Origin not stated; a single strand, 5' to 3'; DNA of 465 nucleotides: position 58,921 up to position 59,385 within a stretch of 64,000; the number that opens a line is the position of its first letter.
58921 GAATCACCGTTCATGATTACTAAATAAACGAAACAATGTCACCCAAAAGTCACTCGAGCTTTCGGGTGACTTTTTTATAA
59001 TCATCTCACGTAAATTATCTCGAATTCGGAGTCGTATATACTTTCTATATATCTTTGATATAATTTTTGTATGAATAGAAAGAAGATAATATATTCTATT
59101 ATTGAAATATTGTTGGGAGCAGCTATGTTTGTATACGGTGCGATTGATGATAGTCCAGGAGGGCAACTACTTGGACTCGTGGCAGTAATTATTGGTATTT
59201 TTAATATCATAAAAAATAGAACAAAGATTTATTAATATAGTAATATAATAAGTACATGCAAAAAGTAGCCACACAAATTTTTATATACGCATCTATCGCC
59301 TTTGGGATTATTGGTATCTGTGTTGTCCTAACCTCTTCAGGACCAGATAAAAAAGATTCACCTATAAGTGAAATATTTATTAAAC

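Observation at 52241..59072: Threefold repeated promoter module (TATC-N3-GATA palindrome overlapping an extended -10) driving leaderless small ORFs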

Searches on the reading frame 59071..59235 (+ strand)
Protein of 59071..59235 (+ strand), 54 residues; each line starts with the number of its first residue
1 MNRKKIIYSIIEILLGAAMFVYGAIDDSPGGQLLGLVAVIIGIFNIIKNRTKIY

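Call 10: search_protein_families(library=pfam, max_evalue=0.1, proteins=[window:59071-59235:+])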
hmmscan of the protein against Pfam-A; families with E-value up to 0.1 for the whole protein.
window:59071-59235:+ (54 aa): 2 families
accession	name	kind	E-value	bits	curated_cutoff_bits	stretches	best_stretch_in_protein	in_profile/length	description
PF13129.11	DUF3953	-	0.063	13.5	22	0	33-50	4-21/41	Protein of unknown function (DUF3953)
PF10031.14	DUF2273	-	0.064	13.7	25.4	0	2-23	5-26/48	Small integral membrane protein (DUF2273)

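Call 46: find_homologous_proteins(query=window:59071-59235:+)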
Query window:59071-59235:+ (54 aa): 64 proteins with E <= 0.001 among 64 candidates.
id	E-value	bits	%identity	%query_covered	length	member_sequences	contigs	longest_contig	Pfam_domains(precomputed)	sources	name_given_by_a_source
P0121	8.3e-26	105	100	100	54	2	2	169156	-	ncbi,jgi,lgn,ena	ncbi:MAG: hypothetical protein WC229_02290 [Candidatus Paceibacterota bacterium]|jgi:hypothetical pr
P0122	4.5e-21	90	85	98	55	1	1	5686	-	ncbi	-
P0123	3.9e-16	75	82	70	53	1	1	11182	-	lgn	-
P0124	3.9e-15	72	73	96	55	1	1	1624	-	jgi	jgi:hypothetical protein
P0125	5.6e-15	71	71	96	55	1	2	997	-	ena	-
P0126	6.8e-15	71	68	98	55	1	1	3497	-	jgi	-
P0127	8.8e-15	71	69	96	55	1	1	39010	-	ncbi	ncbi:MAG: hypothetical protein ABIG73_01095 [Patescibacteria group bacterium]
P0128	1.4e-14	70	70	93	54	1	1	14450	-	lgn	-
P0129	5.0e-14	69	69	96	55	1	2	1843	-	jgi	jgi:hypothetical protein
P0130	5.4e-14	68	76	63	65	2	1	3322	-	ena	-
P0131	5.7e-14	68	67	96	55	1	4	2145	-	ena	-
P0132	6.4e-14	68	69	96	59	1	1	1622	-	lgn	-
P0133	1.0e-13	68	74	80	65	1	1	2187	-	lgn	-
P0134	1.1e-13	67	66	98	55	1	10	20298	-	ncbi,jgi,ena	-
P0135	1.5e-13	67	66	98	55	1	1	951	-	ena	-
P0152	3.9e-12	63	58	96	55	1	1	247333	-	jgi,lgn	-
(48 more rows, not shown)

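Call 47: find_encoding_contigs(protein=P0127, flank=10000, max_places=2)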
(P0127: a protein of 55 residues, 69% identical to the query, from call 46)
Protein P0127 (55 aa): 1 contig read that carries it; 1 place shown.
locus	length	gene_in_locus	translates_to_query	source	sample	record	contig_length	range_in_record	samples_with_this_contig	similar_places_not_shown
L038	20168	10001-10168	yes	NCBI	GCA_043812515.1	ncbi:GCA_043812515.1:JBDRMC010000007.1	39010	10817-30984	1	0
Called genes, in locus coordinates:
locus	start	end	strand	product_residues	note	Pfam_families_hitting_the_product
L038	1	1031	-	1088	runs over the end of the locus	PF02811:PHP, PF07733:DNA_pol3_alpha, PF17657:DNA_pol3_finger, PF14579:HHH_6, PF01336:tRNA_anti-codon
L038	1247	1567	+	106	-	-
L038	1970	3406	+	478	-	PF25990:Beta-barrel_YknX (weak)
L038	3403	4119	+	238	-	PF02463:SMC_N (weak), PF00005:ABC_tran, PF13304:AAA_21 (faint)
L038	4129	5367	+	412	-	PF12704:MacB_PCD, PF02687:FtsX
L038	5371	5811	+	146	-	-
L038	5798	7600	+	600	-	PF01807:Zn_ribbon_DnaG, PF10410:DnaB_bind (faint), PF13362:Toprim_3 (faint), PF08275:DNAG_N, PF01751:Toprim (weak), PF13155:Toprim_2, PF13662:Toprim_4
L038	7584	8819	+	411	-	PF03979:Sigma70_r1_1, PF00140:Sigma70_r1_2, PF04542:Sigma70_r2, PF04539:Sigma70_r3, PF04545:Sigma70_r4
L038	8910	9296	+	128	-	-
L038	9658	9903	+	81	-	PF01541:GIY-YIG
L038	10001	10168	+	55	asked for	-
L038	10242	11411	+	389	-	PF04851:ResIII, PF00270:DEAD, PF00271:Helicase_C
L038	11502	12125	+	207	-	PF00702:Hydrolase, PF13419:HAD_2, PF13242:Hydrolase_like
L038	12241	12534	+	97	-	-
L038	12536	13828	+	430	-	-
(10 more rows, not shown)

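Call 48: find_encoding_contigs(protein=P0134, flank=10000, max_places=2)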
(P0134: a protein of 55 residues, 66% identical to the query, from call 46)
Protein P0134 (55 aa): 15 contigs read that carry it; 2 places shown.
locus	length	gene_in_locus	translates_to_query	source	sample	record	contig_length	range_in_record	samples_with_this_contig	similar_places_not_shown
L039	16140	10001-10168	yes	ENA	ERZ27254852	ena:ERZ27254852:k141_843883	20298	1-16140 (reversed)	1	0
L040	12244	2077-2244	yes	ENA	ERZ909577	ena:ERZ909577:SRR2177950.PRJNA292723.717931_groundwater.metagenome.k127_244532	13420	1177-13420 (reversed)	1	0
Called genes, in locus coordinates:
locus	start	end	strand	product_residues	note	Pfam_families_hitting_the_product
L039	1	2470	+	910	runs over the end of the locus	PF00403:HMA, PF19991:HMA_2 (faint), PF00403:HMA, PF00122:E1-E2_ATPase, PF00702:Hydrolase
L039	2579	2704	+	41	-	-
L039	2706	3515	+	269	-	PF01177:Asp_Glu_race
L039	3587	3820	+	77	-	-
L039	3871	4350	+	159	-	PF04024:PspC, PF20990:DUF2207_C (faint)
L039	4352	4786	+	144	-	PF13473:Cupredoxin_1, PF00127:Copper-bind (weak)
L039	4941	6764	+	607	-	PF01807:Zn_ribbon_DnaG, PF08275:DNAG_N, PF01751:Toprim, PF13155:Toprim_2, PF13662:Toprim_4, PF10410:DnaB_bind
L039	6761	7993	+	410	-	PF03979:Sigma70_r1_1, PF00140:Sigma70_r1_2, PF04542:Sigma70_r2, PF04539:Sigma70_r3, PF04545:Sigma70_r4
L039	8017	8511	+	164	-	PF04306:DUF456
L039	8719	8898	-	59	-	-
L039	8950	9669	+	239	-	PF00376:MerR, PF12728:HTH_17, PF13411:MerR_1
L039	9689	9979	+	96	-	-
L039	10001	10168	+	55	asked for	-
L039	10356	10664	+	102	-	-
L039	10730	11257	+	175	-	-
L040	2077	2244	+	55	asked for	-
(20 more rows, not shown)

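Call 49: find_encoding_contigs(protein=P0152, flank=10000, max_places=2)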
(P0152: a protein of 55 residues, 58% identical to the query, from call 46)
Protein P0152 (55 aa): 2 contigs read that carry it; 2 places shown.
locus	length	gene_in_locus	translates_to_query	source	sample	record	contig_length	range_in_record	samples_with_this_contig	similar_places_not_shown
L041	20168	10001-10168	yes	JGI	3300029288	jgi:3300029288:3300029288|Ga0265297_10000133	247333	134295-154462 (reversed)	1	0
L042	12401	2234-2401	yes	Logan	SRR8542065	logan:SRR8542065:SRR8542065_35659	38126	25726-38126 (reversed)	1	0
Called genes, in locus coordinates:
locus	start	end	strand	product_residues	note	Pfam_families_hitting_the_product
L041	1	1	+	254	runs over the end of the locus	PF00160:Pro_isomerase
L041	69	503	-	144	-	PF18936:DUF5684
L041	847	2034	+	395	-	-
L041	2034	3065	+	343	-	PF00004:AAA (weak), PF07728:AAA_5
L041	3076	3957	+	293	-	PF23822:DUF7192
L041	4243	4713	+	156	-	-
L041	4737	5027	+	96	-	-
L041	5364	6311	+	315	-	PF12706:Lactamase_B_2 (weak)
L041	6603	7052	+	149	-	-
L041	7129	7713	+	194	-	-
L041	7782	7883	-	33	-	-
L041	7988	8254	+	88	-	-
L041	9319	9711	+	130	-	PF00903:Glyoxalase (faint)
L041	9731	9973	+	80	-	-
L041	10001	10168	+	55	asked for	-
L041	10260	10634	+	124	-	PF07237:DUF1428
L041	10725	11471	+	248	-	PF13529:Peptidase_C39_2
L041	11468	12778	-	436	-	PF03023:MurJ, PF01554:MatE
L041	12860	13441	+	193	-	PF09335:VTT_dom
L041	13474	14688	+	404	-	PF22807:TrAA12, PF07995:GSDH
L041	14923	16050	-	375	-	PF01757:Acyl_transf_3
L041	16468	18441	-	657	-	PF10101:DUF2339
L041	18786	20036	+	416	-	PF05977:MFS_3, PF07690:MFS_1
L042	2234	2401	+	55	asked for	-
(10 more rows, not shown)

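Call 55: search_protein_families(library=phrogs, max_evalue=0.01, proteins=[window:59071-59235:+])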
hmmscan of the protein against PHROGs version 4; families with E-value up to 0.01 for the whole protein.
window:59071-59235:+ (54 aa): 1 family
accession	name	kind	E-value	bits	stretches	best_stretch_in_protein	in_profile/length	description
phrog_502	-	moron, auxiliary metabolic gene and host takeover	0.01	16.4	0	6-24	6-24/58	membrane protein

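Call 56: search_protein_families(library=ncbifam, max_evalue=0.01, proteins=[window:59071-59235:+])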
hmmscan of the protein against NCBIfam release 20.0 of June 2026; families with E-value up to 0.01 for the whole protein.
window:59071-59235:+ (54 aa): 1 family
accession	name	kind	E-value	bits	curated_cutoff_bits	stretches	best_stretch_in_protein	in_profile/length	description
NF050019.1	HpsJ_like_C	equivalog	0.0051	16.6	140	1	10-47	46-82/183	HpsJ-like protein, cyanoexosortase C-associated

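Call 72: find_encoding_contigs(protein=P0122, flank=6000, max_places=2)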
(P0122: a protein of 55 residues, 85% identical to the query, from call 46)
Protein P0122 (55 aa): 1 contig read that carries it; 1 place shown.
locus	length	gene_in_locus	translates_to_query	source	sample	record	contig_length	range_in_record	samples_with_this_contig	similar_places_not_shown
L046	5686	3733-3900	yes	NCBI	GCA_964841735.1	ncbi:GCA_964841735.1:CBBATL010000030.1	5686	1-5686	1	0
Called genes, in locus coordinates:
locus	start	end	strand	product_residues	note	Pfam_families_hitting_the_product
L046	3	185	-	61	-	?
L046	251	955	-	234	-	PF01909:NTP_transf_2, PF18765:Polbeta (weak)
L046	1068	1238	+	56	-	-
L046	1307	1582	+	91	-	-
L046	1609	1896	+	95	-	-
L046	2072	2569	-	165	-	-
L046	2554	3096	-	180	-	PF04542:Sigma70_r2, PF08281:Sigma70_r4_2, PF04545:Sigma70_r4 (weak)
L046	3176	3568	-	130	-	-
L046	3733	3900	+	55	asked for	-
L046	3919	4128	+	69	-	-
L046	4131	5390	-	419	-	PF01136:Peptidase_U32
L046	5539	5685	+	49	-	?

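Call 73: find_encoding_contigs(protein=P0123, flank=10000, max_places=2)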
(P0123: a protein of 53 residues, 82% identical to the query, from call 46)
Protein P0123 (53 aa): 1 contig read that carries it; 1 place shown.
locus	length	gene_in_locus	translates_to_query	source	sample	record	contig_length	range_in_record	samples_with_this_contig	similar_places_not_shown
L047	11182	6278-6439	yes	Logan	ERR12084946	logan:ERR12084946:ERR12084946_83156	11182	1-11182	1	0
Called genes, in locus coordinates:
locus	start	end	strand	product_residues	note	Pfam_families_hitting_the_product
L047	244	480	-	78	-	-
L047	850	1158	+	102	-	-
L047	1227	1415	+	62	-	-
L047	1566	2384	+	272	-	-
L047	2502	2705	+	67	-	-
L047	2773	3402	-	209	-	-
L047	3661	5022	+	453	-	-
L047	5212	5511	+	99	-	-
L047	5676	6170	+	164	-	-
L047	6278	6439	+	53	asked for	-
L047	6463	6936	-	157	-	-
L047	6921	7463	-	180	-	PF04542:Sigma70_r2, PF08281:Sigma70_r4_2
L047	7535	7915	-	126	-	-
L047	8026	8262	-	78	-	PF00462:Glutaredoxin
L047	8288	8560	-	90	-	PF01022:HTH_5, PF13412:HTH_24 (weak)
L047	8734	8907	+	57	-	-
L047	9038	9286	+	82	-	-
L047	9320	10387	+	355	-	PF02618:YceG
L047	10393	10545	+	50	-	-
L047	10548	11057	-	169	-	PF00583:Acetyltransf_1, PF13302:Acetyltransf_3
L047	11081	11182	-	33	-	?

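Call 74: find_encoding_contigs(protein=P0128, flank=10000, max_places=2)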
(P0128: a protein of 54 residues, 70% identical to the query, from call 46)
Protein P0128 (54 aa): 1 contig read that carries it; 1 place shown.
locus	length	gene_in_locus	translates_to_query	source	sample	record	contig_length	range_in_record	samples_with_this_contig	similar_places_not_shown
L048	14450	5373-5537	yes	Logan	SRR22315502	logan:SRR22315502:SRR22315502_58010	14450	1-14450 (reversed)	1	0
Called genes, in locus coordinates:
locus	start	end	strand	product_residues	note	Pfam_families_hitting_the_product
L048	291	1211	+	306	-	PF01699:Na_Ca_ex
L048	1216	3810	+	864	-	PF00690:Cation_ATPase_N, PF00122:E1-E2_ATPase, PF00702:Hydrolase, PF13246:Cation_ATPase, PF08282:Hydrolase_3 (faint), PF00689:Cation_ATPase_C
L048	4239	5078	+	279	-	-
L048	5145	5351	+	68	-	-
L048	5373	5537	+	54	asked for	-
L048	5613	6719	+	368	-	PF03193:RsgA_GTPase, PF01926:MMR_HSR1 (weak)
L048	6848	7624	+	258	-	-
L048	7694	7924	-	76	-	-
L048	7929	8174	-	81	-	-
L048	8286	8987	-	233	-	PF00970:FAD_binding_6, PF22290:DmmA-like_N (faint), PF00175:NAD_binding_1, PF08030:NAD_binding_6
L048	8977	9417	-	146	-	PF01592:NifU_N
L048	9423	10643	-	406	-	PF00266:Aminotran_5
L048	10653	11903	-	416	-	PF01136:Peptidase_U32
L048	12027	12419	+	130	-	PF00072:Response_reg, PF20274:cREC_REC (weak)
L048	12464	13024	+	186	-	-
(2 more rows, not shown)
